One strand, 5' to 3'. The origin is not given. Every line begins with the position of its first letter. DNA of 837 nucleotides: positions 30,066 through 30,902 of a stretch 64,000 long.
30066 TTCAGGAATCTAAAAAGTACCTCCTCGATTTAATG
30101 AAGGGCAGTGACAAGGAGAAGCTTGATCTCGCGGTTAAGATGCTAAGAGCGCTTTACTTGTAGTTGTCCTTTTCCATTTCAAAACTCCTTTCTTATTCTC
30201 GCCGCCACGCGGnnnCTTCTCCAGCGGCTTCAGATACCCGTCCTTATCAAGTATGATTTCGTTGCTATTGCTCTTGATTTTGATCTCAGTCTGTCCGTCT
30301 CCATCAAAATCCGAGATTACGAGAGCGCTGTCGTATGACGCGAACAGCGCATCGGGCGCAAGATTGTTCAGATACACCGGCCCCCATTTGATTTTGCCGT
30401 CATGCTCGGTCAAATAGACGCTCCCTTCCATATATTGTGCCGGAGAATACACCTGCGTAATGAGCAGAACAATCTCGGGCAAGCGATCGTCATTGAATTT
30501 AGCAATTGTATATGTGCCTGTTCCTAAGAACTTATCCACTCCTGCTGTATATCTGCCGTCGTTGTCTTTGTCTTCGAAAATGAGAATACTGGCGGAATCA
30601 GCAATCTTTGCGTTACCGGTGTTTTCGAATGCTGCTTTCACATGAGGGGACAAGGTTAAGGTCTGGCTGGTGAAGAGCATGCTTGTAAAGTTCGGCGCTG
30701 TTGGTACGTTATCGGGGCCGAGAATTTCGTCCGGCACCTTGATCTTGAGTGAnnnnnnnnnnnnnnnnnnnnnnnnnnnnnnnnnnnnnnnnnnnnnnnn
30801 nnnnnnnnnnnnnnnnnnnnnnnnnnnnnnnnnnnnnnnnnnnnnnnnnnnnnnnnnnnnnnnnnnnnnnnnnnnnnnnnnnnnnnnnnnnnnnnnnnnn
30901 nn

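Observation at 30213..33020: Cassette 3 partner is an internally deleted derivative of the giant protein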

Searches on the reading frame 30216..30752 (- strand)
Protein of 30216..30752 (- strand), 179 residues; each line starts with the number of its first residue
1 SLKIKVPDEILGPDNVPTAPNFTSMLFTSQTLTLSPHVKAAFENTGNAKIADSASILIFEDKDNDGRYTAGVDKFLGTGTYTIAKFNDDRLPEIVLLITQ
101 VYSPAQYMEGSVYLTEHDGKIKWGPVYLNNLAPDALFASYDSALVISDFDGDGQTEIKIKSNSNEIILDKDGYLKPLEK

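Call 47: search_protein_representatives(alignment_id=A4)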
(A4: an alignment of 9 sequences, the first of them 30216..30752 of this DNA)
Query: 9 sequences, 181 profile positions. Proteins with E-value up to 0.001 (for the whole library): 701; up to 1e-10: 236; up to 1e-30: 20. The best 150 are listed.
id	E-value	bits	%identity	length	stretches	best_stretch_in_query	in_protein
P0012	1.6e-74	265.7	-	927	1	1-176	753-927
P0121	1.6e-65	236.4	-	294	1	2-178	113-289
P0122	2.5e-61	222.8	-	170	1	17-179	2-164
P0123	1.2e-51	191.2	-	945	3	1-78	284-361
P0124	5.9e-51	189.0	-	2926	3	1-86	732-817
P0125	1.0e-47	178.4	-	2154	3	1-85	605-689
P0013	3.0e-47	176.9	-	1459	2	1-86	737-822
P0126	1.7e-46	174.5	-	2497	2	1-84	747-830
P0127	6.3e-45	169.3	-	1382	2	2-83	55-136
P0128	2.0e-44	167.6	-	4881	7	14-81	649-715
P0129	4.3e-42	160.1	-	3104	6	10-84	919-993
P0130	8.3e-39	149.4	-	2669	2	1-84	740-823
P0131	2.5e-37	144.6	-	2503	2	1-78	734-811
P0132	1.7e-35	138.6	-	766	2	1-83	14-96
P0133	7.3e-33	130.0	-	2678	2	1-82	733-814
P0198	2.2e-17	79.5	-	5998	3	13-83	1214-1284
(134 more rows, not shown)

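Call 49: predict_structure(alignment_id=A4)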
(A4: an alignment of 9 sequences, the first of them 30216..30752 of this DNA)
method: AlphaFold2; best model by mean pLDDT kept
length: 179 residues; sequences in the alignment: 9
mean_pLDDT: 40.1   pTM: 0.34
mean pLDDT of the five models: 40.1, 39.9, 35.8, 35.4, 33.2
residues with pLDDT >= 90: 0; 70-90: 2; 50-70: 31; < 50: 146
segments of 3 or more residues with pLDDT < 50: 1-111, 114-143, 171-174
pLDDT, mean of each block of 10 residues (from residue 1): 28 29 30 31 35 32 37 33 39 39 32 45 44 41 57 64 58 49
secondary structure, 60 per line:
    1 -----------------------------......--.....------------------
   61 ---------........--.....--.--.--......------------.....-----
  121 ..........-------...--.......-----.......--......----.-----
elements in order: E30-35 E38-42 H70-77 E80-84 E93-98 E111-115 E121-127 E138-140 E143-149 E155-161 E164-169
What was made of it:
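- On FG-GAP beta-propeller: AlphaFold2 on a 9-sequence alignment gave a mean pLDDT of 40 (call 49).
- AlphaFold gave no confident fold for the C-terminal module (mean pLDDT 40, call 49), so there is no structural evidence that the tail is a working domain. AlphaFold finds no confident fold for the tail (call 49).
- Tried and rejected: AlphaFold2 on the S C-terminal module (179 aa, 9 sequences): mean pLDDT 40, not usable, so no fold search was run (call 49).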

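Call 69: find_homologous_proteins(query=A4, max_evalue=1e-10)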
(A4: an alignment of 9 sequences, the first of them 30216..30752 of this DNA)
Query A4 (9 sequences) (179 aa, profile of the alignment): 7 proteins with E <= 1e-10 among 2873 candidates.
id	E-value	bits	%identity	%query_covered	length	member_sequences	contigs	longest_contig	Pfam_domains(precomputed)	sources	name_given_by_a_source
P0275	2.1e-78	280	57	98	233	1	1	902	-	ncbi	-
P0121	4.9e-65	236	60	98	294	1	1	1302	PF07705.18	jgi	jgi:hypothetical protein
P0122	7.9e-61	223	47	82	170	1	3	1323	-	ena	-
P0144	2.6e-26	110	48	47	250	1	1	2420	PF07705.18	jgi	jgi:subtilase family serine protease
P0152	3.5e-22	97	44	37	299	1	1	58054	PF07705.18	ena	-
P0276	1.3e-11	62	41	39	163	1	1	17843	-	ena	-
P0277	1.8e-11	62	51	20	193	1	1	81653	-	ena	-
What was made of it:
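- The long form is widespread and the S module is rare (calls 47, 69).
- Tried and rejected: It is therefore no census (call 69).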
